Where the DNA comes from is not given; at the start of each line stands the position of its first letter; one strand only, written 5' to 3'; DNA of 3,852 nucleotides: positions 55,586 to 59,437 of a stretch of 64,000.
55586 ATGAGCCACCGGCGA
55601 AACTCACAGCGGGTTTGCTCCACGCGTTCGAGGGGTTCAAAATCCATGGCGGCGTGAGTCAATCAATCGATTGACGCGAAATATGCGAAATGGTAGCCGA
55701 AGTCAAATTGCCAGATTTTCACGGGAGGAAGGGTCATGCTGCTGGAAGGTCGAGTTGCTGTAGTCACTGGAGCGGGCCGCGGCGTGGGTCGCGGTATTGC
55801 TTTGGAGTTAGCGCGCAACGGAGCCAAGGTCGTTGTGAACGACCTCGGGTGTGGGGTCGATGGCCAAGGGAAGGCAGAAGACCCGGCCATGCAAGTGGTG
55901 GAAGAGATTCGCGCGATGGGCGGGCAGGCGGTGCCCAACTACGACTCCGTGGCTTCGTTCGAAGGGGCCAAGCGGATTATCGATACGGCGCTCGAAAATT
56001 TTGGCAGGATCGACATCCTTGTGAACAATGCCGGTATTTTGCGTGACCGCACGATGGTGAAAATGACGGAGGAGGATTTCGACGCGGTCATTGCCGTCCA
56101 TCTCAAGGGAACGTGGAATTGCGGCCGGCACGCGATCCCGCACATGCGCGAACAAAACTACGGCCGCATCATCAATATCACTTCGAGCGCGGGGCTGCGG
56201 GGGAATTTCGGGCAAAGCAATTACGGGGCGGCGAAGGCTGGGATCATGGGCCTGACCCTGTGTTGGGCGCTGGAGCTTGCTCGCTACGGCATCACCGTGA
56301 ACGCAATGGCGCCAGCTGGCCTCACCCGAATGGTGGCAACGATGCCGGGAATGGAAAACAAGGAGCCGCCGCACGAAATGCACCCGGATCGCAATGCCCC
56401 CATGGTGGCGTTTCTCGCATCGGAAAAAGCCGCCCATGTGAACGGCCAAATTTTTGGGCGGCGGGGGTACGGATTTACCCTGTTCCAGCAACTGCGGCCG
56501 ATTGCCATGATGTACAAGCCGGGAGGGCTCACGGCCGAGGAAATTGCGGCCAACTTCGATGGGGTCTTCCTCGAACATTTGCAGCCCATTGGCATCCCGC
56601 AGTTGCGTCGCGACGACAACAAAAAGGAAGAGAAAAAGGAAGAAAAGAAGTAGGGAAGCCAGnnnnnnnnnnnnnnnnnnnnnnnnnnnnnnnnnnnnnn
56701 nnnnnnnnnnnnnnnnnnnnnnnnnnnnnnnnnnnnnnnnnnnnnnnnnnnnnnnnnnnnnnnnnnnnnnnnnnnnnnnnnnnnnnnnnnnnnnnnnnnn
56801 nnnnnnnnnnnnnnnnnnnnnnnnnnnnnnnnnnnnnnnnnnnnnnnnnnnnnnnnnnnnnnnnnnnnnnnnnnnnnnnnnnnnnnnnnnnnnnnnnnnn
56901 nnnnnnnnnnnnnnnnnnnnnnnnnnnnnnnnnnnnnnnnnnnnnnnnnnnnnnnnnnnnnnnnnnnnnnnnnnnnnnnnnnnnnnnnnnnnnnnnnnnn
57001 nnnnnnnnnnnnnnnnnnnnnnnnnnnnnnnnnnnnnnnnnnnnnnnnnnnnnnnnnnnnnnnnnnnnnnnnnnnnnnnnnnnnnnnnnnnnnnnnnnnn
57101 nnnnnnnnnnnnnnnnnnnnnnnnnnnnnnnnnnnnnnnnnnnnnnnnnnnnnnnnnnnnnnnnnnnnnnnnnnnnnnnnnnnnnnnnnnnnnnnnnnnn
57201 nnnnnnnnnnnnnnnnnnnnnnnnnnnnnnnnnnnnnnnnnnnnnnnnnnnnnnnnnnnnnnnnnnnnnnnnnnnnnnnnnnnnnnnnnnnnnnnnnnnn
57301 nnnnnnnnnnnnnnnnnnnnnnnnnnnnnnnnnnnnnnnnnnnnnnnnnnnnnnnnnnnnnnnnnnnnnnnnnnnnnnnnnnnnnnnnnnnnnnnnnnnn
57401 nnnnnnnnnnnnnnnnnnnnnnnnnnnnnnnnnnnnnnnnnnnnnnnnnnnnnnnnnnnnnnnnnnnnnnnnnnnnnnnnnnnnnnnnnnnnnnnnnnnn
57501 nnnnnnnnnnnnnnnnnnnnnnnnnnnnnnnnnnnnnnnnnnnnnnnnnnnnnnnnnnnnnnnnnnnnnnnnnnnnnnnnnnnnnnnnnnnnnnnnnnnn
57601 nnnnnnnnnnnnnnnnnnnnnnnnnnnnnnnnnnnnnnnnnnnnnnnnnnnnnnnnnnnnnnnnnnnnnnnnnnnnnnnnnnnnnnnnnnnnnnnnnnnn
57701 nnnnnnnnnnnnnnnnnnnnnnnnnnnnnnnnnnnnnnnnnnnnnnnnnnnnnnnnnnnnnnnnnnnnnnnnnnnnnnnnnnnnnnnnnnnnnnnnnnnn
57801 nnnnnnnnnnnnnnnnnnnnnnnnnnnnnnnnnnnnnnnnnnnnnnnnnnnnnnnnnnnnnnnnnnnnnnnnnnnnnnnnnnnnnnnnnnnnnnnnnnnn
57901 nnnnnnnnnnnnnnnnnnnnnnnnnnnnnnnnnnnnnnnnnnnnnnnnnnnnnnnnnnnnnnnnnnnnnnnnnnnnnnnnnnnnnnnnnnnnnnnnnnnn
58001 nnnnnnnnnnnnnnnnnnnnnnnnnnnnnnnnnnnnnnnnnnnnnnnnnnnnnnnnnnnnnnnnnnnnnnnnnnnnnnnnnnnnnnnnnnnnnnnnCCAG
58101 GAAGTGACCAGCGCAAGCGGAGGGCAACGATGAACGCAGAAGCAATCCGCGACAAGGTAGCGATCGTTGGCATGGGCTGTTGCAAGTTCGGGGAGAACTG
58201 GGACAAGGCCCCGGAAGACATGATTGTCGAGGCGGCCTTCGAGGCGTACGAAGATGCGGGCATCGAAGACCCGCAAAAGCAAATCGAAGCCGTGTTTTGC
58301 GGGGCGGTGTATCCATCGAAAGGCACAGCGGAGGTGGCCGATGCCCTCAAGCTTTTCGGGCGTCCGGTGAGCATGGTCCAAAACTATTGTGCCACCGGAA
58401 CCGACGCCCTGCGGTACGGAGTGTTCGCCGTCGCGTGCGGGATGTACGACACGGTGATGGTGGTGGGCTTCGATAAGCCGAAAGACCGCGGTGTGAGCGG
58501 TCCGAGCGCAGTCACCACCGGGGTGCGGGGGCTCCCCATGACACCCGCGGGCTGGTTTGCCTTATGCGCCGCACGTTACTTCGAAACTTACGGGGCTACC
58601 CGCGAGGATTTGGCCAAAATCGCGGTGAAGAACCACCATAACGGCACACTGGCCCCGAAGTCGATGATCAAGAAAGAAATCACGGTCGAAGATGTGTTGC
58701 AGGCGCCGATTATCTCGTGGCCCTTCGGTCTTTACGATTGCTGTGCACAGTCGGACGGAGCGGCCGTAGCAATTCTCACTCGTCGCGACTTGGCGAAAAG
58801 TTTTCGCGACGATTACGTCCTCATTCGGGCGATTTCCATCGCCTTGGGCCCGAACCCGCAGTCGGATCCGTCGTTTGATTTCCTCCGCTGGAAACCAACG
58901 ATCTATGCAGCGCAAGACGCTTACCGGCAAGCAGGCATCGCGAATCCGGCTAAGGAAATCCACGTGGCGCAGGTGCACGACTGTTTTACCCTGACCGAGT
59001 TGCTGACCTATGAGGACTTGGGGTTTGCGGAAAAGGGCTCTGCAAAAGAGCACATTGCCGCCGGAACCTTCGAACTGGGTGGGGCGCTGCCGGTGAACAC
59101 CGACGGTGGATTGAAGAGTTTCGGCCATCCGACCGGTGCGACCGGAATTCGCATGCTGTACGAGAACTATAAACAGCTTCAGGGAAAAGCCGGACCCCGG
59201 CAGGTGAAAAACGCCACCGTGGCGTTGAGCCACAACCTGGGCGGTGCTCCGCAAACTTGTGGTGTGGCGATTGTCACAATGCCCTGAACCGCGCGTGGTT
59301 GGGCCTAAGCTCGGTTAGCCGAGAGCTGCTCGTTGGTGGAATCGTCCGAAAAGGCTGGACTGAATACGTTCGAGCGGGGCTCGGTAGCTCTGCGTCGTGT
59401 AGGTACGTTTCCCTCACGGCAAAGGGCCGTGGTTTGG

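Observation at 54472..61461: Beta-oxidation-like cluster built around an archaeal-type thiolase / HMGCS-like / DUF35 module with MFE-2 dehydrogenase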

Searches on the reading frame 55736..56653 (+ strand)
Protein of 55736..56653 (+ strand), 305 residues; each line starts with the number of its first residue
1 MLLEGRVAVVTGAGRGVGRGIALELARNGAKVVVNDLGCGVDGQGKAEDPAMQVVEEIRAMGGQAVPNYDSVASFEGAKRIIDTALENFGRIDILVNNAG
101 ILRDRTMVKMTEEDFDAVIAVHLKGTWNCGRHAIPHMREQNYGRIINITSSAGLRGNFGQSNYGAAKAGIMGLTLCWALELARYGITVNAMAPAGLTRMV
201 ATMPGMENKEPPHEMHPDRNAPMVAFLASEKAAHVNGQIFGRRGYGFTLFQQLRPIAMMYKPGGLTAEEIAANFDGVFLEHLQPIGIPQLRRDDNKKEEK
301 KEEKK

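Call 4: search_protein_families(library=pfam, proteins=[window:55736-56653:+], max_evalue=0.01)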
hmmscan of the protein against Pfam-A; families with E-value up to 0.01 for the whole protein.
window:55736-56653:+ (305 aa): 3 families
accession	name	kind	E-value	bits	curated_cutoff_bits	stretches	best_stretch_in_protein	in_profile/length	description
PF00106.31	adh_short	-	2.7e-49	167.8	26.6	1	6-196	1-182/195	short chain dehydrogenase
PF13561.12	adh_short_C2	-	3.1e-42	145.2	27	1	12-240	1-229/236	Enoyl-(Acyl carrier protein) reductase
PF08659.16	KR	-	3e-17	63.5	22.6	1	9-168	4-154/180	KR domain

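Call 5: search_protein_families(library=ncbifam, proteins=[window:55736-56653:+], max_evalue=0.01)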
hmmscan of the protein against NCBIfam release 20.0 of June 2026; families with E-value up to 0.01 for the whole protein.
window:55736-56653:+ (305 aa): 222 families (the best 25 are shown)
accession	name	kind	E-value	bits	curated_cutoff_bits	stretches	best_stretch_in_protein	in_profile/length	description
NF005861.0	PRK07791.1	subfamily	2.3e-89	299.7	373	1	2-254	3-264/300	SDR family oxidoreductase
NF005862.0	PRK07792.1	equivalog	7.1e-72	242.2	414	1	3-250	11-259/307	3-oxoacyl-ACP reductase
NF004198.0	PRK05653.1-3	equivalog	7.6e-65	218.8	296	1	2-240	4-240/248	3-oxoacyl-ACP reductase FabG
TIGR01830.1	3oxo_ACP_reduc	equivalog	4.5e-58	196.8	297.75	1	8-240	1-232/239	3-oxoacyl-[acyl-carrier-protein] reductase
TIGR01829.1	AcAcCoA_reduct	subfamily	2.8e-54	184.4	302.1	1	6-240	1-234/242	acetoacetyl-CoA reductase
TIGR03971.1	SDR_subfam_1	subfamily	1.3e-52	178.7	300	1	3-208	1-213/271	mycofactocin-coupled SDR family oxidoreductase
NF009546.0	PRK12935.1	equivalog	3.2e-52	177.5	418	1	3-205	4-199/247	acetoacetyl-CoA reductase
NF009466.0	PRK12826.1-2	subfamily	5e-52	176.8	222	1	5-240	3-238/248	3-oxoacyl-ACP reductase FabG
NF009464.0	PRK12824.1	subfamily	8.8e-51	172.9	269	1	6-240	3-236/245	3-oxoacyl-ACP reductase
TIGR01963.1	PHB_DH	subfamily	6.8e-49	166.4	307.05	1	6-194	2-181/255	3-hydroxybutyrate dehydrogenase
NF009093.0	PRK12429.1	subfamily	8.3e-49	166.2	258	1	2-194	2-185/259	3-hydroxybutyrate dehydrogenase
NF004197.0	PRK05653.1-1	equivalog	1.6e-48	165.5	332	1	2-240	4-240/249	3-oxoacyl-ACP reductase FabG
NF005559.1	PRK07231.1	subfamily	1.7e-48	165.3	215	1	3-239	2-240/249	glucose 1-dehydrogenase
NF006110.0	PRK08261.1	equivalog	2.8e-48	164.9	410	1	3-240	212-444/454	3-oxoacyl-ACP reductase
NF004791.0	PRK06138.1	equivalog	9.9e-48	162.6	312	1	1-200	1-195/252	SDR family oxidoreductase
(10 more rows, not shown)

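Call 18: search_solved_structures(query=window:55736-56653:+, max_evalue=1e-20, show_alignments=1)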
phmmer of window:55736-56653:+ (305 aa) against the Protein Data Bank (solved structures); distinct sequences matched with E-value up to 1e-20: 221 (the best 60 are shown).
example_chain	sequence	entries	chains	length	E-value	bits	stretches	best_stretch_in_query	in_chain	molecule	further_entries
2et6_A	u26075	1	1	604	3.7e-110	371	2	5-277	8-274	(3R)-hydroxyacyl-CoA dehydrogenase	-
7ulh_A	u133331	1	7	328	7e-65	222.3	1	2-259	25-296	Short chain dehydrogenase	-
3qlj_A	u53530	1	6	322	5.5e-62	212.8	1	3-244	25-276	Short chain dehydrogenase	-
3oml_A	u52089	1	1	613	1.7e-61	211.2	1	3-246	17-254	Peroxisomal Multifunctional Enzyme Type 2, CG3415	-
1zbq_A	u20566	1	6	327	1.8e-60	207.8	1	3-275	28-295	17-beta-hydroxysteroid dehydrogenase 4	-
1gz6_A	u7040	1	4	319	4.3e-60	206.6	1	3-241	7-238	ESTRADIOL 17 BETA-DEHYDROGENASE 4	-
7sub_A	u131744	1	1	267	7.4e-48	166.4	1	3-250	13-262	3-oxoacyl-reductase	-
2uvd_A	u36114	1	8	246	6.5e-47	163.3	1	2-239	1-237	3-OXOACYL-(ACYL-CARRIER-PROTEIN) REDUCTASE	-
4rzh_A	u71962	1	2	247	6.7e-47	163.3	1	3-244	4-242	3-oxoacyl-[acyl-carrier protein] reductase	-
3osu_A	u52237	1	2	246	2.7e-46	161.3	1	7-241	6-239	3-oxoacyl-[acyl-carrier-protein] reductase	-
3sj7_A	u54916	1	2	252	3.2e-46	161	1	7-241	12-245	3-oxoacyl-(Acyl-carrier-protein) reductase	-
4kzp_A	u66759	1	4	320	3.5e-45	157.7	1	3-249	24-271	Oxidoreductase, short chain dehydrogenase/reductase family protein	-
4nbu_A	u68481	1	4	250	4.8e-44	153.9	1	3-240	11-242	3-oxoacyl-(Acyl-carrier-protein) reductase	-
4nbw_A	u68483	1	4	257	9.8e-44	152.9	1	4-238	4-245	Short-chain dehydrogenase/reductase SDR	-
7lg9_A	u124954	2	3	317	1.9e-43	152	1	3-249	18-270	3-ketoacyl-ACP reductase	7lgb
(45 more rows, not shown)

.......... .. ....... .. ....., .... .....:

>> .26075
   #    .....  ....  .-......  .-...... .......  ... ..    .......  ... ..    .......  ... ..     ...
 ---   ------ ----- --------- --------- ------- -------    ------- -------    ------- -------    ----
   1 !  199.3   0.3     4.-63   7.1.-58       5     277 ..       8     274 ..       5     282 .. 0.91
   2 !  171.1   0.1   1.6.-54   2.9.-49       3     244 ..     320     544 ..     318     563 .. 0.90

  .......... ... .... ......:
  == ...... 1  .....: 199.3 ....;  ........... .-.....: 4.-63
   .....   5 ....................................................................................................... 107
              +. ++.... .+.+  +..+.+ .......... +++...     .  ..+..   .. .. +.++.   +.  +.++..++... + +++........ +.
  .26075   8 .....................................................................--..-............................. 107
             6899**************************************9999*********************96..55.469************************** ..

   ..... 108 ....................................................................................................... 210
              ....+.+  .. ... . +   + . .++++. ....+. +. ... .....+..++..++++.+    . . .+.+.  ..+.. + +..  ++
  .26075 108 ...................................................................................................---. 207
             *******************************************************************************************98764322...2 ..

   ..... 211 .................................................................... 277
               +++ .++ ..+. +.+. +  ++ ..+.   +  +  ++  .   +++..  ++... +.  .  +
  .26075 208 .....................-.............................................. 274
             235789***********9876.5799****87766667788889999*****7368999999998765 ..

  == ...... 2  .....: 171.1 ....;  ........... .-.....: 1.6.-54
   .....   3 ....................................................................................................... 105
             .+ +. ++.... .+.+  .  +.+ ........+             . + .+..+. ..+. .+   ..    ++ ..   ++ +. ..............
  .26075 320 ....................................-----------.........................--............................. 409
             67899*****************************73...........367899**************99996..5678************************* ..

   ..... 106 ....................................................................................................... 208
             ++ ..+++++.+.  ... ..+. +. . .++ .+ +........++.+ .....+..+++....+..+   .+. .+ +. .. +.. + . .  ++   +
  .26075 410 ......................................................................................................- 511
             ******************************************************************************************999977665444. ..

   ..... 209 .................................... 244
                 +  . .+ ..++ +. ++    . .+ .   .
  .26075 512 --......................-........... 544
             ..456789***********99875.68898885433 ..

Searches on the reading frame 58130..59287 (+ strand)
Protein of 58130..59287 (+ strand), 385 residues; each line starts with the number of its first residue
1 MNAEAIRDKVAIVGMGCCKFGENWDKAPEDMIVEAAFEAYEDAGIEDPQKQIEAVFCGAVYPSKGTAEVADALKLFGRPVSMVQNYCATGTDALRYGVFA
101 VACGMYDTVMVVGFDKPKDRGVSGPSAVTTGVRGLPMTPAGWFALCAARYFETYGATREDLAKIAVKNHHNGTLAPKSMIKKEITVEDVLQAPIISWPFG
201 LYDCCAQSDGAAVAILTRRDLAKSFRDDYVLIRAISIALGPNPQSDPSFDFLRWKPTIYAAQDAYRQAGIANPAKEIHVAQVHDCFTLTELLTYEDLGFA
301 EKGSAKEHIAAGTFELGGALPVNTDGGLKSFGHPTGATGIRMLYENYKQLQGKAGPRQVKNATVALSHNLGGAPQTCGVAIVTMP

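Call 4: search_protein_families(library=pfam, proteins=[window:58130-59287:+], max_evalue=0.01)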
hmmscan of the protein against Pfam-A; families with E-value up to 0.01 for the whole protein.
window:58130-59287:+ (385 aa): 3 families
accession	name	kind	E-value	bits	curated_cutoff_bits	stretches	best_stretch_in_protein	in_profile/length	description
PF22691.2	Thiolase_C_1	-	9.3e-40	136.1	28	1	256-382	19-142/144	Thiolase C-terminal domain-like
PF00108.29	Thiolase_N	-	8.7e-12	45.4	26.4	1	11-184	2-197/260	Thiolase, N-terminal domain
PF02803.24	Thiolase_C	-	2.2e-07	31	27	1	252-356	20-103/123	Thiolase, C-terminal domain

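Call 5: search_protein_families(library=ncbifam, proteins=[window:58130-59287:+], max_evalue=0.01)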
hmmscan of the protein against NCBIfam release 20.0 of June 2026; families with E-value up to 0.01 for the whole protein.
window:58130-59287:+ (385 aa): 31 families (the best 25 are shown)
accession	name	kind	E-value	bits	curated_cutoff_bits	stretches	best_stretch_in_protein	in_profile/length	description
NF004810.0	PRK06157.1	equivalog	1e-135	452.9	403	1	3-383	2-396/400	acetyl-CoA acetyltransferase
NF004720.0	PRK06064.1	subfamily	2.5e-100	336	420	1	9-382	3-385/389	thiolase domain-containing protein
NF053570.1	AcCoTHIOL_METTL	equivalog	1.8e-77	260.8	600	1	9-382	3-381/385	acetyl-CoA acetyltransferase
NF009228.0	PRK12578.1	subfamily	5.7e-77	258.9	485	1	8-381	3-384/387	thiolase domain-containing protein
NF006102.0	PRK08256.1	subfamily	6e-67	226.4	436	1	8-372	3-381/394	lipid-transfer protein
NF005704.0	PRK07516.1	subfamily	1e-66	225.5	412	1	9-379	3-382/389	thiolase domain-containing protein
NF004811.0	PRK06158.1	subfamily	9.8e-60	202.5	421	1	3-373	3-369/384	acetyl-CoA acetyltransferase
NF004715.0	PRK06059.1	equivalog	3.5e-58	197.5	424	1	8-375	4-391/399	lipid-transfer protein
NF004982.0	PRK06365.1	equivalog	3.8e-55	187.6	695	2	9-237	17-255/430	thiolase domain-containing protein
NF006180.0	PRK08313.1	subfamily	2.7e-54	184.5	514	1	8-383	4-383/389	thiolase domain-containing protein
NF004721.0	PRK06065.1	equivalog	3.3e-50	171.1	455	1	6-378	8-387/393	thiolase domain-containing protein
NF006010.0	PRK08142.1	subfamily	2.9e-49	167.9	462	1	6-373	3-373/388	thiolase domain-containing protein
NF004722.0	PRK06066.1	equivalog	1.6e-48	165.6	516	1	8-382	4-382/385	thiolase domain-containing protein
NF053628.1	BnzsclthlBbsBGT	equivalog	1.5e-47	162.3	750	1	8-384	5-382/389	benzoylsuccinyl-CoA thiolase subunit BbsB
NF005892.0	PRK07855.1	subfamily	1.8e-46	158.8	469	1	5-374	3-381/390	lipid-transfer protein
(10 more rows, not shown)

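Call 7: search_solved_structures(query=window:58130-59287:+, max_evalue=1e-10, show_alignments=2)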
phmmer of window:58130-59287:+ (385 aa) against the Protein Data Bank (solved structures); distinct sequences matched with E-value up to 1e-10: 19.
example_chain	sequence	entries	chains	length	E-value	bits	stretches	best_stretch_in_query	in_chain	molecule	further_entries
7yvy_A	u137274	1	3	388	1.1e-53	186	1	9-381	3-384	Acetyl-CoA acetyltransferase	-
6hsj_A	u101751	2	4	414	1.4e-48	169.2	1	5-372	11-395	SCP2-thiolase (type-1)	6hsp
6hrv_A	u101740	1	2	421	1.5e-48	169.1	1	5-372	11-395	SCP2-thiolase (type-1)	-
4yzo_A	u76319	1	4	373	9.1e-47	163.2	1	10-379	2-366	Putative acyl-CoA acyltransferase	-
7pxp_C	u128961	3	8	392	1.7e-45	159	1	8-375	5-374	Benzoylsuccinyl-CoA thiolase subunit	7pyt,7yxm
6esq_A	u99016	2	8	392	1.8e-45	159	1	10-377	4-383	acetoacetyl-CoA thiolase | Acetyl-CoA acetyltransferase thiolase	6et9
4u4e_A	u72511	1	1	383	2.8e-38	135.2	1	132-382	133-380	Thiolase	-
4bi9_A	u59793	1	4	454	1e-35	126.8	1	19-380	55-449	3-KETOACYL-COA THIOLASE, PUTATIVE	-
4bia_A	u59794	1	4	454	1.9e-34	122.6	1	19-380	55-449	3-KETOACYL-COA THIOLASE, PUTATIVE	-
3zbg_A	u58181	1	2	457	2.3e-32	115.8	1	75-381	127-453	3-KETOACYL-COA THIOLASE-LIKE PROTEIN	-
3zbk_A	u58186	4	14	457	2.6e-31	112.3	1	149-381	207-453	3-KETOACYL-COA THIOLASE-LIKE PROTEIN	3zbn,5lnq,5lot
3zbl_A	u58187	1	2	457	3.2e-31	112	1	150-381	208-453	3-KETOACYL-COA THIOLASE-LIKE PROTEIN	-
9myr_A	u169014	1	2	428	7.6e-30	107.5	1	142-380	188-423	Nonspecific lipid-transfer protein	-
6ok1_A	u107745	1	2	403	9.9e-29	103.8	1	9-341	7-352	Lipid-transfer protein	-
9skh_I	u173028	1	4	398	1.3e-26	96.8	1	29-381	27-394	2,4-diacetylphloroglucinol biosynthesis protein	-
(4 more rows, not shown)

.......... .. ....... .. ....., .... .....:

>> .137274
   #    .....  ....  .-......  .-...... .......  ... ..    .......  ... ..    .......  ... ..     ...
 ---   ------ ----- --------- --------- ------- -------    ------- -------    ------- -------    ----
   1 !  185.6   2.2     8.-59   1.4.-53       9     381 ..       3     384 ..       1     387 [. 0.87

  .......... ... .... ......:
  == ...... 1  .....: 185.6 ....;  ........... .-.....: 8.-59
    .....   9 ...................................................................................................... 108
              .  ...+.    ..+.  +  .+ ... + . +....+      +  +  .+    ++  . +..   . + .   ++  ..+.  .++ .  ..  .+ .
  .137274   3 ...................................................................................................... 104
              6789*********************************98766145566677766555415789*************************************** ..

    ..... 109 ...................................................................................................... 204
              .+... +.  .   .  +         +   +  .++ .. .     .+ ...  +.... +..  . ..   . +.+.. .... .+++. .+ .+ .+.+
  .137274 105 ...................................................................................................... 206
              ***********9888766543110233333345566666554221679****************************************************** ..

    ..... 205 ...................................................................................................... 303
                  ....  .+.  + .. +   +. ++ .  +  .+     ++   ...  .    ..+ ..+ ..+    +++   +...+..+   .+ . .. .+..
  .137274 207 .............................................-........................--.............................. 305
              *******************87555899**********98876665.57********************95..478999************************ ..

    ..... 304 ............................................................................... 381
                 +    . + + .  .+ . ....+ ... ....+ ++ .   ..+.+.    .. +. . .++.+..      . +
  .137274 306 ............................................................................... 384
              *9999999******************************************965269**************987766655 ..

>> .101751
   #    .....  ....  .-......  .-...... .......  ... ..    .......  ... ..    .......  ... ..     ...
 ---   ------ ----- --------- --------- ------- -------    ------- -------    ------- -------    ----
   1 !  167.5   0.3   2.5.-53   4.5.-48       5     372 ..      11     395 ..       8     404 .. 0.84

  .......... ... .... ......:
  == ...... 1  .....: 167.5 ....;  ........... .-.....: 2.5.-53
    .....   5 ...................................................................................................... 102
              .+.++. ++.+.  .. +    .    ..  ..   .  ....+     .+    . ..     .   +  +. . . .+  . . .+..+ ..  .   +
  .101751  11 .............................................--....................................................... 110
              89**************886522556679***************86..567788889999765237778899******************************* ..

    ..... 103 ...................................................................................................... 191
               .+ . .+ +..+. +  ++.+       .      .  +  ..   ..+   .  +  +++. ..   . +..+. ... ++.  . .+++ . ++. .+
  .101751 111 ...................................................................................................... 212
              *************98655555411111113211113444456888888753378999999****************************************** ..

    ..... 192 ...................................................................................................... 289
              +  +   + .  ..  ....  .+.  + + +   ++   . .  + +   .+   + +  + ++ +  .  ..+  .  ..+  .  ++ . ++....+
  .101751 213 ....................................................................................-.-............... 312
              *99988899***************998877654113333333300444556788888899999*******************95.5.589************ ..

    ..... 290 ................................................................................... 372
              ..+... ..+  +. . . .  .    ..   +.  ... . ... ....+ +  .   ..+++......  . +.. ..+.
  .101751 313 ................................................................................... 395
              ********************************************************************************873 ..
